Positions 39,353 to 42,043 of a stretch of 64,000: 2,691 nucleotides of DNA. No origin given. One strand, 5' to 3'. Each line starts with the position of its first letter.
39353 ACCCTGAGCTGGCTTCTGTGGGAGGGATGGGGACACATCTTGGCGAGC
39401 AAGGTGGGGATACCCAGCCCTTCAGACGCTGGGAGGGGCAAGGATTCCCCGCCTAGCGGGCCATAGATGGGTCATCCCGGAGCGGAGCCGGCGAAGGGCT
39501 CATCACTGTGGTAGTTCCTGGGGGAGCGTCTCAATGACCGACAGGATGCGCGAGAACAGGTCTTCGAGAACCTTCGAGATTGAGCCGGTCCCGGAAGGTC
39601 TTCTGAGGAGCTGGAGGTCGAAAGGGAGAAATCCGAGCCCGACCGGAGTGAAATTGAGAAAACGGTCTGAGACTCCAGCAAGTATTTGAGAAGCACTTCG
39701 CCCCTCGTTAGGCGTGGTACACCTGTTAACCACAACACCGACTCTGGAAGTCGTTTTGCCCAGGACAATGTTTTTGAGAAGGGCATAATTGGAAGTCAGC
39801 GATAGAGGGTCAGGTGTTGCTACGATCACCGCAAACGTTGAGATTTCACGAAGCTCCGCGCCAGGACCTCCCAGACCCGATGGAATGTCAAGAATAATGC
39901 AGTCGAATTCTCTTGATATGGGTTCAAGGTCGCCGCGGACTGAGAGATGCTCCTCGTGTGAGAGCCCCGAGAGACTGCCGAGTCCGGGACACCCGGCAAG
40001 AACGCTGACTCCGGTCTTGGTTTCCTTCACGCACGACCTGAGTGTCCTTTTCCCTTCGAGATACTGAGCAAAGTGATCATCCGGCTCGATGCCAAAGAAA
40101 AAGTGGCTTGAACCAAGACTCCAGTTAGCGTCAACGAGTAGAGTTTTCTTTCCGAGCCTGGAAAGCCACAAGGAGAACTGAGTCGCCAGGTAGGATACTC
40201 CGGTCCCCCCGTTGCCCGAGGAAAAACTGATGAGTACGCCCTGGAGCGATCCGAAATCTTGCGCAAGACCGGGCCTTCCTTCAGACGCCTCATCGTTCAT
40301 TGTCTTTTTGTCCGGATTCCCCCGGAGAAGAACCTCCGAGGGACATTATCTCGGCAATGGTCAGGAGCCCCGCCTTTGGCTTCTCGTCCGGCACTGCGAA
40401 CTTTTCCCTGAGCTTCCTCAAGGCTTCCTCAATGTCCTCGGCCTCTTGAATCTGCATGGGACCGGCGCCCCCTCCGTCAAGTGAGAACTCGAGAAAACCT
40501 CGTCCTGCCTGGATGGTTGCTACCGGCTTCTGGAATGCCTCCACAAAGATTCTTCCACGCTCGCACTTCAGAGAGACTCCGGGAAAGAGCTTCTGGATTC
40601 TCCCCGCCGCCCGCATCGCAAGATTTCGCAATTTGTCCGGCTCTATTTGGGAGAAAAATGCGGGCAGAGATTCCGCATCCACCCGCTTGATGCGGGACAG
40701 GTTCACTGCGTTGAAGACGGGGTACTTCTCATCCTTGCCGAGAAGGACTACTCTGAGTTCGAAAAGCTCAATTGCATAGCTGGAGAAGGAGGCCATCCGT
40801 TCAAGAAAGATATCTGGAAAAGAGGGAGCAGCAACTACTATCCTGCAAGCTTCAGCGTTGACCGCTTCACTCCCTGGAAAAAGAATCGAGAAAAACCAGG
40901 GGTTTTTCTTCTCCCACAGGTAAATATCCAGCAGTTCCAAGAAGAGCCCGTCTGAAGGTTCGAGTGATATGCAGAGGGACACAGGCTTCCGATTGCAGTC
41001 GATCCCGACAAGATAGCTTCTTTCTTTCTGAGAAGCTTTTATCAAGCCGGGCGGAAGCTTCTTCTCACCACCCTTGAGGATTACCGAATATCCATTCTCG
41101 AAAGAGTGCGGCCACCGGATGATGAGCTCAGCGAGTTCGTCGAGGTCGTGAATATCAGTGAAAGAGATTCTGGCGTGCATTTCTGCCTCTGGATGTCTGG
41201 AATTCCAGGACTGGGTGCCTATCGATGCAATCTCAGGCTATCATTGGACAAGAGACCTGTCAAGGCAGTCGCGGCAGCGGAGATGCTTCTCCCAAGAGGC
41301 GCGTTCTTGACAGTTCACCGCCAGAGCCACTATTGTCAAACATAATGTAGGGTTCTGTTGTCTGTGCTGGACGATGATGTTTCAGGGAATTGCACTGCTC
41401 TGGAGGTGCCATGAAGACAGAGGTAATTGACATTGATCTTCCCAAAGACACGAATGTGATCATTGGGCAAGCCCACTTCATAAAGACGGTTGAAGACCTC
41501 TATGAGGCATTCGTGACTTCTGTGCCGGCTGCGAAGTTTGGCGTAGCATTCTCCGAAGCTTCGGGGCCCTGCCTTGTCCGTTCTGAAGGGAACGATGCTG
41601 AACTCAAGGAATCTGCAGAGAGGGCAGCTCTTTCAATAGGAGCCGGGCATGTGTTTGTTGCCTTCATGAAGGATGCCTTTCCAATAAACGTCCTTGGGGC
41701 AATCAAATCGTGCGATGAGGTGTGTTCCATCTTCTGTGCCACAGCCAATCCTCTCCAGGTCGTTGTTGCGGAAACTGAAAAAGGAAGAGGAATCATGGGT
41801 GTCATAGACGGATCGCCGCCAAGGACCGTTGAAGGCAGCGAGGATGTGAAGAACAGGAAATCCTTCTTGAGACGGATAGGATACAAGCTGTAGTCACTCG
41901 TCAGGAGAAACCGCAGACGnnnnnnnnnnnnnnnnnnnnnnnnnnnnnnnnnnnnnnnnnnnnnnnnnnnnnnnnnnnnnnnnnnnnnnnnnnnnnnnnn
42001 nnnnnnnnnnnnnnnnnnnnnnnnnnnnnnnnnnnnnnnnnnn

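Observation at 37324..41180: Uncharacterised six-gene minus-strand cluster, divergent from the kinase-activator gene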

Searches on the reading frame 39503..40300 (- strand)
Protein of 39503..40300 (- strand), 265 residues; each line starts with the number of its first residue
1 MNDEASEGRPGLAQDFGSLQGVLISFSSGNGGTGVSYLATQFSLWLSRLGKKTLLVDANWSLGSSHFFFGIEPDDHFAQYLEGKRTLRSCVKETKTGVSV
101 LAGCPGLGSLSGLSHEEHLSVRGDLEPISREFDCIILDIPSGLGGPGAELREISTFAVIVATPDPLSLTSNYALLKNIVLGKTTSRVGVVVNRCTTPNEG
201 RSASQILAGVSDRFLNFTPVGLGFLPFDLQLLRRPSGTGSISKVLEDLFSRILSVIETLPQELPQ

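Call 3: search_protein_families(library=pfam, proteins=[window:39503-40300:-], max_evalue=1)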
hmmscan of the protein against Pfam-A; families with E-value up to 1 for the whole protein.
window:39503-40300:- (265 aa): 5 families
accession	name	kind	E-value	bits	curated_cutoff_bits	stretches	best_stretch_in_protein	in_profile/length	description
PF13614.12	AAA_31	-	1.3e-05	25.7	27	1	23-178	3-164/177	AAA domain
PF01656.29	CbiA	-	2.9e-05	24.5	25.4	1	24-210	1-99/125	CobQ/CobB/MinD/ParA nucleotide binding domain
PF10609.15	ParA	-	0.0001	22.3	27.1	1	24-59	6-41/246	NUBPL iron-transfer P-loop NTPase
PF06564.18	CBP_BcsQ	-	0.00026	21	21.3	1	30-166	10-150/234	Cellulose biosynthesis protein BcsQ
PF02374.21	ArsA_ATPase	-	0.12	12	24.3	1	26-56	5-35/305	Anion-transporting ATPase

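Call 4: search_protein_families(library=ncbifam, proteins=[window:39503-40300:-], max_evalue=1)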
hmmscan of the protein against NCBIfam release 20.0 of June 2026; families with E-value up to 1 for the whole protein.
window:39503-40300:- (265 aa): 20 families
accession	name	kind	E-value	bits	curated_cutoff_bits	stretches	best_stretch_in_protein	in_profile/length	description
TIGR01969.1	minD_arch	subfamily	2.1e-17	63.2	201.75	1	23-198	2-174/251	cell division ATPase MinD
TIGR03029.1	EpsG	equivalog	1.4e-10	40.8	313.8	1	23-191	105-272/274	chain length determinant protein tyrosine kinase EpsG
TIGR01968.1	minD_bact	equivalog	7.5e-06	25.5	212.9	1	24-194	4-173/261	septum site-determining protein MinD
TIGR03815.1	CpaE_hom_Actino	equivalog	9.3e-06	25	154.45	1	20-176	110-267/340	septum site-determining protein Ssd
TIGR01007.1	eps_fam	subfamily_domain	9.9e-05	22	108.05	1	24-140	20-136/204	polysaccharide biosynthesis tyrosine autokinase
NF007350.0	PRK09841.1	equivalog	0.00013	20.3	1248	1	32-143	542-652/726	tyrosine-protein kinase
TIGR03371.1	cellulose_yhjQ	equivalog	0.00022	20.8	157.85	1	25-172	5-155/246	cellulose biosynthesis protein BcsQ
NF041546.1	ParA_partition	equivalog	0.00031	20.3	180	1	120-197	65-145/203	ParA family partition ATPase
NF008568.0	PRK11519.1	equivalog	0.0046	15.2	1068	1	31-96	536-601/720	tyrosine-protein kinase Wzc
NF041136.1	MrpORP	equivalog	0.0061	15.9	450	1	26-60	10-44/365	iron-sulfur cluster carrier protein MrpORP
NF008669.0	PRK11670.1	equivalog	0.0065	15.4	348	1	20-59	104-145/369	iron-sulfur cluster carrier protein ApbC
NF053622.1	ATPseBagAMYCTU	equivalog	0.012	15.1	400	1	22-63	7-48/325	ATPase BagA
NF008079.0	PRK10818.1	equivalog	0.026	13.9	508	1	23-164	4-146/270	septum site-determining protein MinD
NF010259.0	PRK13705.1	equivalog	0.079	11.9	725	0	22-78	107-163/388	plasmid-partitioning protein SopA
TIGR02016.1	BchX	equivalog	0.082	12.2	331.2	0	29-70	7-48/296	chlorophyllide a reductase iron protein subunit X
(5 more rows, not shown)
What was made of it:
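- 39503..40300 (-): g2, family B': a MinD-type P-loop protein with a destroyed deviant Walker A, so probably a pseudo-ATPase. Matches are below the curated cut-offs: TIGR01969 minD_arch E = 2e-17 and Pfam AAA_31/CbiA (calls 3, 4).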

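Call 63: search_protein_families(library=padloc, proteins=[window:39503-40300:-], max_evalue=0.1)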
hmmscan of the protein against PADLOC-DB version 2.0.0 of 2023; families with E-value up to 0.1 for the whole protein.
window:39503-40300:- (265 aa): 0 families

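Call 64: search_protein_families(library=phrogs, proteins=[window:39503-40300:-], max_evalue=0.1)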
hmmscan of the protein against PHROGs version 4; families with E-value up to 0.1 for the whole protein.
window:39503-40300:- (265 aa): 2 families
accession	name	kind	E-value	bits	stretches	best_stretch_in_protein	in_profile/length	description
phrog_164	-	DNA, RNA and nucleotide metabolism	8.6e-12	45.8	1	23-196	226-404/500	ParA-like partition protein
phrog_19408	-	unknown function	0.012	14.8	1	33-143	538-647/721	-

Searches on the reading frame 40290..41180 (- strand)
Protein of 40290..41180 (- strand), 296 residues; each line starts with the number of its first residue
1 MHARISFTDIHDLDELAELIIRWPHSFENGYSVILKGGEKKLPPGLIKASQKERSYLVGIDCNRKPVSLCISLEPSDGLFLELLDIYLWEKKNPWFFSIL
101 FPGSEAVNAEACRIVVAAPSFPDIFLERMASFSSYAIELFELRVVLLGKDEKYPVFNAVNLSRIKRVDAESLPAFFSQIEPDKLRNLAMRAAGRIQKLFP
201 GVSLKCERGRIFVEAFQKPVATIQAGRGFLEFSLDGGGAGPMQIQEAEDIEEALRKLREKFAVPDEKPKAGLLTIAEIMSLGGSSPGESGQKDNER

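Call 3: search_protein_families(library=pfam, proteins=[window:40290-41180:-], max_evalue=1)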
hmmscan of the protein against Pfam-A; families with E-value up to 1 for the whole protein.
window:40290-41180:- (296 aa): 0 families
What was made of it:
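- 40290..41180 (-): g1, family A: an N-terminal PD-(D/E)xK domain like the NucS C-terminal domain but nuclease-dead, a variable middle, and a short conserved C-terminal L-T-x-E-E motif. It always lies directly upstream of the MinD-like gene. The window protein alone has no Pfam hit (call 3).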

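Call 4: search_protein_families(library=ncbifam, proteins=[window:40290-41180:-], max_evalue=1)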
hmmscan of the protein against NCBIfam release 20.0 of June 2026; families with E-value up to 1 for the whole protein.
window:40290-41180:- (296 aa): 1 family
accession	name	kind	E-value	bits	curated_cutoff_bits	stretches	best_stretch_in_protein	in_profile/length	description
NF040717.1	BcsR_only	exception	0.056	13.1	46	1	5-24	15-34/42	cellulose biosynthesis protein BcsR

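Call 34: search_solved_structures(query=A3, max_evalue=10)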
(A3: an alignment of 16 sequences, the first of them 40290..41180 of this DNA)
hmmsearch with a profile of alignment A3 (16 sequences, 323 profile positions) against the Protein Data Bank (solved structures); distinct sequences matched with E-value up to 10: 5.
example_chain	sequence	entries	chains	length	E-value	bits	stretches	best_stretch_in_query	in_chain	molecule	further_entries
2vld_A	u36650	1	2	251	3.7e-05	26.5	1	23-80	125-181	Endonuclease NucS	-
5gke_A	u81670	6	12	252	0.00023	23.9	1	23-80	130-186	Endonuclease EndoMS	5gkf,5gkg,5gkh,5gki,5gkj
9flg_A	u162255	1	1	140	0.32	13.6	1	232-315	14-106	Large delta antigen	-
5anz_A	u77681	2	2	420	0.46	13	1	170-239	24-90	SOLUBLE LYTIC TRANSGLYCOSYLASE B3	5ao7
5ao8_A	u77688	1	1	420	0.46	13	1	170-239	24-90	SOLUBLE LYTIC TRANGLYCOSILASE B3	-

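Call 35: search_protein_families(library=pfam, alignment_id=A3, max_evalue=1)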
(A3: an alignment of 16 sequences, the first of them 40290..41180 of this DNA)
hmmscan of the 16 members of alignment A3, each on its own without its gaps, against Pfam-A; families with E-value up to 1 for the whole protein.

A. member 1, window:40290-41180:- (296 aa): 0 families

B. families by the number of members that match (of 16 scanned): 4 families
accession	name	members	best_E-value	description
PF01939.22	NucS_C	3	0.0006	Endonuclease NucS C-terminal domain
PF09722.15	Xre_MbcA_ParS_C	1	0.12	Antitoxin Xre/MbcA/ParS C-terminal toxin-binding domain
PF24815.1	HMG_WDHD1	1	0.14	WDHD1 HMG box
PF18327.6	PRODH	1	0.18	Proline utilization A proline dehydrogenase N-terminal domain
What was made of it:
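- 40290..41180 (-): Three members hit Pfam NucS_C (call 35).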

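Call 63: search_protein_families(library=padloc, proteins=[window:40290-41180:-], max_evalue=0.1)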
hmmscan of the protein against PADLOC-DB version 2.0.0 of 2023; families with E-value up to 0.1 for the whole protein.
window:40290-41180:- (296 aa): 0 families

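Call 64: search_protein_families(library=phrogs, proteins=[window:40290-41180:-], max_evalue=0.1)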
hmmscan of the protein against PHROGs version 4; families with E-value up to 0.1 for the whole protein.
window:40290-41180:- (296 aa): 0 families

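Call 85: find_related_loci(query=window:40290-41180:-, collection=metagenome_contigs, flank=10000)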
Query window:40290-41180:- (296 aa) in metagenome_contigs; peptide patterns used: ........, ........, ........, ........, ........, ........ (x = any residue, [..] = any of these).
317 stretches matched a pattern, but none encodes a relative of the query by tblastn (E <= 1e-3).
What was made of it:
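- Tried and rejected: A metagenome scan with g1 found nothing (call 85).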

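Call 89: search_solved_structures(query=A3, max_evalue=0.001, show_alignments=2)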
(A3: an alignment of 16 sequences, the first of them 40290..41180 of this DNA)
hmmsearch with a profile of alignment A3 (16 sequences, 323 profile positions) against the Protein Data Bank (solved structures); distinct sequences matched with E-value up to 0.001: 2.
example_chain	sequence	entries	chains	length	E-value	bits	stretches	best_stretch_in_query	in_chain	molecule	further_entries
2vld_A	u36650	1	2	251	3.7e-05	26.5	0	23-80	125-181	Endonuclease NucS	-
5gke_A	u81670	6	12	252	0.00023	23.9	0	23-80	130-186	Endonuclease EndoMS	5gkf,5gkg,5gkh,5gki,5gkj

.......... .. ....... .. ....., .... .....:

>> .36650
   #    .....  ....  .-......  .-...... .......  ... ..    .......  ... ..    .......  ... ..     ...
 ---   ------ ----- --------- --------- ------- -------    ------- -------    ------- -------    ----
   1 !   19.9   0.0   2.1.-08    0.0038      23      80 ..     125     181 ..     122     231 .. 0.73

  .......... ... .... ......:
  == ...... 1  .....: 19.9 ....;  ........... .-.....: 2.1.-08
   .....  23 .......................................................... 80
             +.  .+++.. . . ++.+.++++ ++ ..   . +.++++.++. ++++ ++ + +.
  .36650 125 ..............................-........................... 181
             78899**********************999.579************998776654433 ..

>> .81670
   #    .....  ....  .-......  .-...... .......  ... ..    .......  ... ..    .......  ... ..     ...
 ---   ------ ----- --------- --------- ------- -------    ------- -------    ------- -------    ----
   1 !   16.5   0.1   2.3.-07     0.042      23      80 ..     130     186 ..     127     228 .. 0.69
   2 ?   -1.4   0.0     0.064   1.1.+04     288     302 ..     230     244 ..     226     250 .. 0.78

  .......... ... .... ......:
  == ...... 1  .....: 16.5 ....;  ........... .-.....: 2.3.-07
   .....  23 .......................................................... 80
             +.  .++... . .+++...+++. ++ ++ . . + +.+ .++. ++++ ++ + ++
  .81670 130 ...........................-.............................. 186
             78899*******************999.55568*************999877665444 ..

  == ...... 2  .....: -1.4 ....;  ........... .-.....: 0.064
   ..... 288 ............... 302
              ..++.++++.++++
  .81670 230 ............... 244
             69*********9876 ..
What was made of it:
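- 40290..41180 (-): The first catalytic Asp aligns, but the E-x-K positions are replaced (calls 34, 89).
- On NucS/EndoMS nuclease domain: The E and K positions align to non-catalytic residues (call 89).
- Closest known: NucS/EndoMS mismatch endonuclease, C-terminal PD-. Same: The family A profile matches 2vld and 5gke over about 58 residues, including the first catalytic Asp (calls 34, 89).
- Closest known: NucS/EndoMS mismatch endonuclease, C-terminal PD-. Different: The E-x-K positions are replaced (call 89).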

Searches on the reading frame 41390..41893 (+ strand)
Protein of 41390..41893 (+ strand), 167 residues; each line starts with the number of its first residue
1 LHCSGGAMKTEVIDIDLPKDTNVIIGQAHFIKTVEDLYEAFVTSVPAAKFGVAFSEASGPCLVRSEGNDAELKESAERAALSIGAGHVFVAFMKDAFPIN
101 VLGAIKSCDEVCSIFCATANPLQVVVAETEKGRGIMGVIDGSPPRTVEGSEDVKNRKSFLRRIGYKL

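Call 3: search_protein_families(library=pfam, proteins=[window:41390-41893:+], max_evalue=1)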
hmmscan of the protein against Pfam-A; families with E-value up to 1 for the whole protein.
window:41390-41893:+ (167 aa): 1 family
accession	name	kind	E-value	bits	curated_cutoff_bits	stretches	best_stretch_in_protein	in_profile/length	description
PF04008.19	Adenosine_kin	-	2.1e-73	245.6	25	1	13-166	1-154/154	Adenosine specific kinase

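Call 4: search_protein_families(library=ncbifam, proteins=[window:41390-41893:+], max_evalue=1)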
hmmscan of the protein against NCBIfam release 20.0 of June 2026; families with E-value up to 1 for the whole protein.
window:41390-41893:+ (167 aa): 1 family
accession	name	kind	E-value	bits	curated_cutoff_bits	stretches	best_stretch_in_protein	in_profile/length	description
NF011831.0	PRK15303.1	equivalog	0.11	12.1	333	1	53-111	151-210/229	hypothetical protein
